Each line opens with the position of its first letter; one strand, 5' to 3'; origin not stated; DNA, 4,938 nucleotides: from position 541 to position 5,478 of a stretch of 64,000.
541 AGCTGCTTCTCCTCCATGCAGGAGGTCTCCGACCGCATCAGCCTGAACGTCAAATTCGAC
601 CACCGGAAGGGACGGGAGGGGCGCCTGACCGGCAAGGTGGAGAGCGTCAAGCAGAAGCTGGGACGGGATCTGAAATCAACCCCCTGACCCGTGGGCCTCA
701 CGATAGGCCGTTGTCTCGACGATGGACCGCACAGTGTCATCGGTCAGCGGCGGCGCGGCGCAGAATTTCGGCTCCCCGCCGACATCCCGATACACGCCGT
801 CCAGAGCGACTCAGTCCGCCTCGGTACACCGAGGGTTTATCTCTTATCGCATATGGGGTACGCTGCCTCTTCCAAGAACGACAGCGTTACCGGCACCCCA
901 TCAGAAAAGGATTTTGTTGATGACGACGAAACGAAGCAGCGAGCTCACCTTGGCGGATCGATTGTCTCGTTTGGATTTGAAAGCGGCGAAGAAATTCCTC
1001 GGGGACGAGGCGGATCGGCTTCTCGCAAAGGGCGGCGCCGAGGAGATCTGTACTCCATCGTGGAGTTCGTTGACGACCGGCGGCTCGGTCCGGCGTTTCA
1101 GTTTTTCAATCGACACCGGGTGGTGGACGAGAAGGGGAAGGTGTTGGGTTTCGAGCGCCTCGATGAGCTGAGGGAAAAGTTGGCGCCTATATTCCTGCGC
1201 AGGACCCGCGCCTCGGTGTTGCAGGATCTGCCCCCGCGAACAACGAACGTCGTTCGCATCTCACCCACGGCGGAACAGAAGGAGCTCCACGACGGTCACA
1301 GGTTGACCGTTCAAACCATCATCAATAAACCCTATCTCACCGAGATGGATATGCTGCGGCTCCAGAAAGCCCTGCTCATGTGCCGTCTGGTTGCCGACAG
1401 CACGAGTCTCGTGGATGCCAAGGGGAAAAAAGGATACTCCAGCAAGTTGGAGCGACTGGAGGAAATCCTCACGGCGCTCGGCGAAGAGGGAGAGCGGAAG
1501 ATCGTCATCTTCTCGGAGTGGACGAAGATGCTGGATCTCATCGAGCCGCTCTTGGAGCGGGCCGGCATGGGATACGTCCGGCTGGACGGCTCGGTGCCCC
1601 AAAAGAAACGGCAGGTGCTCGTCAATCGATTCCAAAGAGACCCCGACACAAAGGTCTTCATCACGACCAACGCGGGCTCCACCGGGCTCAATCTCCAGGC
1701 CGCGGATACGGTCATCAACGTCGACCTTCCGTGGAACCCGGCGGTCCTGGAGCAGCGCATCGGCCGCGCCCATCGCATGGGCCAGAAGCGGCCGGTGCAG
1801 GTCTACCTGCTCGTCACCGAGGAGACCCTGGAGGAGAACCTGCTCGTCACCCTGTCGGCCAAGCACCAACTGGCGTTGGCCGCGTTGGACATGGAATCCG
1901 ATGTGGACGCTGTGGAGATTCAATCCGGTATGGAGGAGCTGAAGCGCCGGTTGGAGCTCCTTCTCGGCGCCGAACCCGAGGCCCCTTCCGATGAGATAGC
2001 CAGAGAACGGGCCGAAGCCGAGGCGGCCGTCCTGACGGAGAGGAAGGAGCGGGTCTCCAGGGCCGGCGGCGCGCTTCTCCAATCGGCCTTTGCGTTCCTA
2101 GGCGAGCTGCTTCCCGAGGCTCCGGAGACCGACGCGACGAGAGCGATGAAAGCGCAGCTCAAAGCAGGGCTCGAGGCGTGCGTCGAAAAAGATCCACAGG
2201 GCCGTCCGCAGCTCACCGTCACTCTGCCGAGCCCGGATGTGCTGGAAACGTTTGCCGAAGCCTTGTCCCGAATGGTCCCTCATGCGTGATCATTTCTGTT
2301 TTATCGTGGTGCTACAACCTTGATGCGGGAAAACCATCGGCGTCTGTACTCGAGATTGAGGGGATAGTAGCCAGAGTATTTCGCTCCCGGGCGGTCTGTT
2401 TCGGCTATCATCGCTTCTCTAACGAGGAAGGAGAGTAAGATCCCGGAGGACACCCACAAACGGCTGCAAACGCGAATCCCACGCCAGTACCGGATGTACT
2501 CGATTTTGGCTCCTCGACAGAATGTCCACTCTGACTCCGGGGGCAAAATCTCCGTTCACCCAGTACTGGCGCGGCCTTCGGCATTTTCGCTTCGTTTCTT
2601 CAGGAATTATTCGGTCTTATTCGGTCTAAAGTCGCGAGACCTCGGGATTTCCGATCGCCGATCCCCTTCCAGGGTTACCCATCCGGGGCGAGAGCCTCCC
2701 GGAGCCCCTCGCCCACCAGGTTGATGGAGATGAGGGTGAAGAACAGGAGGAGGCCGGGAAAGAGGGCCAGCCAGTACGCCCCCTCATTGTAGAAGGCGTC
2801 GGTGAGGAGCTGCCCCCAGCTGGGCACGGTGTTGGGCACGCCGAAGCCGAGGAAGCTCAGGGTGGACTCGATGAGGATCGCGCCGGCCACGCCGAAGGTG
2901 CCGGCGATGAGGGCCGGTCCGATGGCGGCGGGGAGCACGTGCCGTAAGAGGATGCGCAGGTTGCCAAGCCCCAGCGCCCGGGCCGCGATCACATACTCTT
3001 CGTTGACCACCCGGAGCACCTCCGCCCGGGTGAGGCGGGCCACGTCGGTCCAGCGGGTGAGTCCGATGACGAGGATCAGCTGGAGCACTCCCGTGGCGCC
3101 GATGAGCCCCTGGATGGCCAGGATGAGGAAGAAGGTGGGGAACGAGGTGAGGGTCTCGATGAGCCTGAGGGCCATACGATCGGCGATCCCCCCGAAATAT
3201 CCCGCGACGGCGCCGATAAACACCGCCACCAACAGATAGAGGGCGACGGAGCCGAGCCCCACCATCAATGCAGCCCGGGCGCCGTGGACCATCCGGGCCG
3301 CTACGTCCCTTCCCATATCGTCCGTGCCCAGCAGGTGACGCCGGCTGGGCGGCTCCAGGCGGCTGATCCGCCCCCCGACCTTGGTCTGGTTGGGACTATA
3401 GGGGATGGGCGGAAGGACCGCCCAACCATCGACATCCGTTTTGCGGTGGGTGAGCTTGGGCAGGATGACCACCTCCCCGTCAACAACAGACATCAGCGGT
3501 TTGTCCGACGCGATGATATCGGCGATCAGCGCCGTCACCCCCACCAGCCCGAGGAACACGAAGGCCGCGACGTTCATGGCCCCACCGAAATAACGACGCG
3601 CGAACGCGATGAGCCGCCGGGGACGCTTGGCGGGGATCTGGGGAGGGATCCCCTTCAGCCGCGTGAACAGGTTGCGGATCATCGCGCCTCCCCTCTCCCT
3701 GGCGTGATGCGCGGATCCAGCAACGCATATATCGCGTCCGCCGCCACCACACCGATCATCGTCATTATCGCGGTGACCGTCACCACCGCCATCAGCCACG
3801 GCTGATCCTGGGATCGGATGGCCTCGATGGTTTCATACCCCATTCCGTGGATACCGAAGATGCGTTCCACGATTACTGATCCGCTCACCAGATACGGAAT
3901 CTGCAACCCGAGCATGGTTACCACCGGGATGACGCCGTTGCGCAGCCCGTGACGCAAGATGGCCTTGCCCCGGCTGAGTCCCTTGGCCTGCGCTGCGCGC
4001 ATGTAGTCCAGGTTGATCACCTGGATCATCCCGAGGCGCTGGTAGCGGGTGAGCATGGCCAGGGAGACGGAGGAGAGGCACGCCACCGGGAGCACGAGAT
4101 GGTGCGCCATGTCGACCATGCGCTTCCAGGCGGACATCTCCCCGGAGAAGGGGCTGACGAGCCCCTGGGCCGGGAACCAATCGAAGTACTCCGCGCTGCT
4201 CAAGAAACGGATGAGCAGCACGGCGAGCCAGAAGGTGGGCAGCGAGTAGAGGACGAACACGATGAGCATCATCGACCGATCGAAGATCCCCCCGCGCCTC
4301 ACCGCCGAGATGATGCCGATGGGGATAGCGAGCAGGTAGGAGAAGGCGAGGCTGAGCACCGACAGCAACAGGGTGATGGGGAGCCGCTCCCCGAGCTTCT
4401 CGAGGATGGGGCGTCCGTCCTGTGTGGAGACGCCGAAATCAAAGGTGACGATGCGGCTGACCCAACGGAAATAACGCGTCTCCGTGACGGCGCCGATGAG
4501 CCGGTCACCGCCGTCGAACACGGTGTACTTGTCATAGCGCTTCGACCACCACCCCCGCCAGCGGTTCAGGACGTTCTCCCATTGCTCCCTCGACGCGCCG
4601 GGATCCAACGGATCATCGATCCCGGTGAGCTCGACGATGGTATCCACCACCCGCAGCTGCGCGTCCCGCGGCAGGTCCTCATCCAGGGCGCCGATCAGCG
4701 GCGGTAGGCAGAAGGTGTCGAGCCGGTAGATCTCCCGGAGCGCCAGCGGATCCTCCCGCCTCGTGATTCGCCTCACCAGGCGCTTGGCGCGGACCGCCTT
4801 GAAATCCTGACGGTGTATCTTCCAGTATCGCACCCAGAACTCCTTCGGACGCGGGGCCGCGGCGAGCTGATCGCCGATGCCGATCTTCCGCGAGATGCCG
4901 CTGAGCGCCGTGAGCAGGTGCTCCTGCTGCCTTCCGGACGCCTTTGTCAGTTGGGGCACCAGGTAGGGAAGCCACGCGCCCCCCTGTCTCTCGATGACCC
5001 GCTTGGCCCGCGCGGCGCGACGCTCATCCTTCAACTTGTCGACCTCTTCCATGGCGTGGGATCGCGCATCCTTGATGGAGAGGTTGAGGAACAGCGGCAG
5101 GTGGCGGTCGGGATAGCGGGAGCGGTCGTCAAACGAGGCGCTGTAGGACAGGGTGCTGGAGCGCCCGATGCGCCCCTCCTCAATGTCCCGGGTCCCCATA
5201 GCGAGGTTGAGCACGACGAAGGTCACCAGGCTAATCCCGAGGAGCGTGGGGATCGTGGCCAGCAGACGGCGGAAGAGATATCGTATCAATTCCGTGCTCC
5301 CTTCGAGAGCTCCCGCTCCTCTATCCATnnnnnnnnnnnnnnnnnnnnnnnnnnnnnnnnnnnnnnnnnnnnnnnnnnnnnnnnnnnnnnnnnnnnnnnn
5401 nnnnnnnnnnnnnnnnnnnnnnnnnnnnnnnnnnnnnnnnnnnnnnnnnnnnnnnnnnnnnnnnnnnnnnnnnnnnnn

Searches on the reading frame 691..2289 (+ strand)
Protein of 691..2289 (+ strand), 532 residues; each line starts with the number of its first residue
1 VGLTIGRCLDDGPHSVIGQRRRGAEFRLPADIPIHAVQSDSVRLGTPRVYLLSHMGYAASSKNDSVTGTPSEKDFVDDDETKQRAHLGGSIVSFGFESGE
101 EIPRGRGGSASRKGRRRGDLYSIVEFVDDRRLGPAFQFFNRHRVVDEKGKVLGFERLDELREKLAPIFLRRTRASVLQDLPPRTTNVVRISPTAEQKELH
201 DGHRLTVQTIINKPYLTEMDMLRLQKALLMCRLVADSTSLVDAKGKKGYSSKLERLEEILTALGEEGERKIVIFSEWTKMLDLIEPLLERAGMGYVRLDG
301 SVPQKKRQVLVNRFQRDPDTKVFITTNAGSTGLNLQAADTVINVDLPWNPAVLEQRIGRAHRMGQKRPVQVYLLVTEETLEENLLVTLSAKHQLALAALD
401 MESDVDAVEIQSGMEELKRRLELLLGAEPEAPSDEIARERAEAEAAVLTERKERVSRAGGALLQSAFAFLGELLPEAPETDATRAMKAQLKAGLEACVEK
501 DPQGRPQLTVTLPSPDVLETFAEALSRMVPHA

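Call 73: search_protein_families(library=pfam, proteins=[window:691-2289:+], max_evalue=0.001)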
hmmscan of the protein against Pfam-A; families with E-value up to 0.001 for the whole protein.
window:691-2289:+ (532 aa): 4 families
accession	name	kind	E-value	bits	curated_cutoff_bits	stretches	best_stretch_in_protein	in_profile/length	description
PF00271.37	Helicase_C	-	7e-29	100.7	23.5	1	252-364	2-110/110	Helicase conserved C-terminal domain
PF00176.29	SNF2-rel_dom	-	2.2e-05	24.2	24.9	1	119-202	170-251/290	SNF2-related domain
PF16203.11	ERCC3_RAD25_C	-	0.00053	19.8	27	1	260-380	52-173/248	ERCC3/RAD25/XPB C-terminal helicase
PF13871.12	Helicase_C_4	-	0.00058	20.1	30.5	0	313-400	56-149/271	C-terminal domain on Strawberry notch homologue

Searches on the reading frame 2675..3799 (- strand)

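Call 73: search_protein_families(library=pfam, proteins=[window:2675-3799:-], max_evalue=0.001)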
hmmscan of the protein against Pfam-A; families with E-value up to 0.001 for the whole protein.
window:2675-3799:- (374 aa): 1 family
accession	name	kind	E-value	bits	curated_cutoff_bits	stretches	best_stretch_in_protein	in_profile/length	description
PF00528.27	BPD_transp_1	-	6.4e-24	85.1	26.4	1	192-372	1-180/184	Binding-protein-dependent transport system inner membrane component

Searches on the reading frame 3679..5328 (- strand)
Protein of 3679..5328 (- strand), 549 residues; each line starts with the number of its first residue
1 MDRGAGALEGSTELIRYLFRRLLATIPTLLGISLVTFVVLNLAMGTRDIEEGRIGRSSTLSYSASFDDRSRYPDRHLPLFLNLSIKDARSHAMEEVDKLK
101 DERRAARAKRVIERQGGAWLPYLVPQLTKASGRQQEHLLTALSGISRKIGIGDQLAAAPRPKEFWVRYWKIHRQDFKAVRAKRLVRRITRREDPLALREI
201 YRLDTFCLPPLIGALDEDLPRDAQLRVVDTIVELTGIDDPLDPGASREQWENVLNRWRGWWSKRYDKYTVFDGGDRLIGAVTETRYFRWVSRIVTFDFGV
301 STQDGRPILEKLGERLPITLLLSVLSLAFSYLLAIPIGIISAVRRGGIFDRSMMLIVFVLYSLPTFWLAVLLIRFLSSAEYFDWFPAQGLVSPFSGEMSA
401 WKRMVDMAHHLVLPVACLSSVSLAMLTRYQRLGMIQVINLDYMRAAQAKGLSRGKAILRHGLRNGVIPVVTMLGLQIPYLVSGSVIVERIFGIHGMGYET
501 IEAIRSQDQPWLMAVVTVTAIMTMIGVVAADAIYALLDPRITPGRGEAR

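Call 73: search_protein_families(library=pfam, proteins=[window:3679-5328:-], max_evalue=0.001)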
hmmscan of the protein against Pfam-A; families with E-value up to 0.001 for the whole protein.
window:3679-5328:- (549 aa): 1 family
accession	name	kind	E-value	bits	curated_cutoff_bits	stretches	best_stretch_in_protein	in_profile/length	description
PF00528.27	BPD_transp_1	-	2.1e-39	135.6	26.4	1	334-542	1-183/184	Binding-protein-dependent transport system inner membrane component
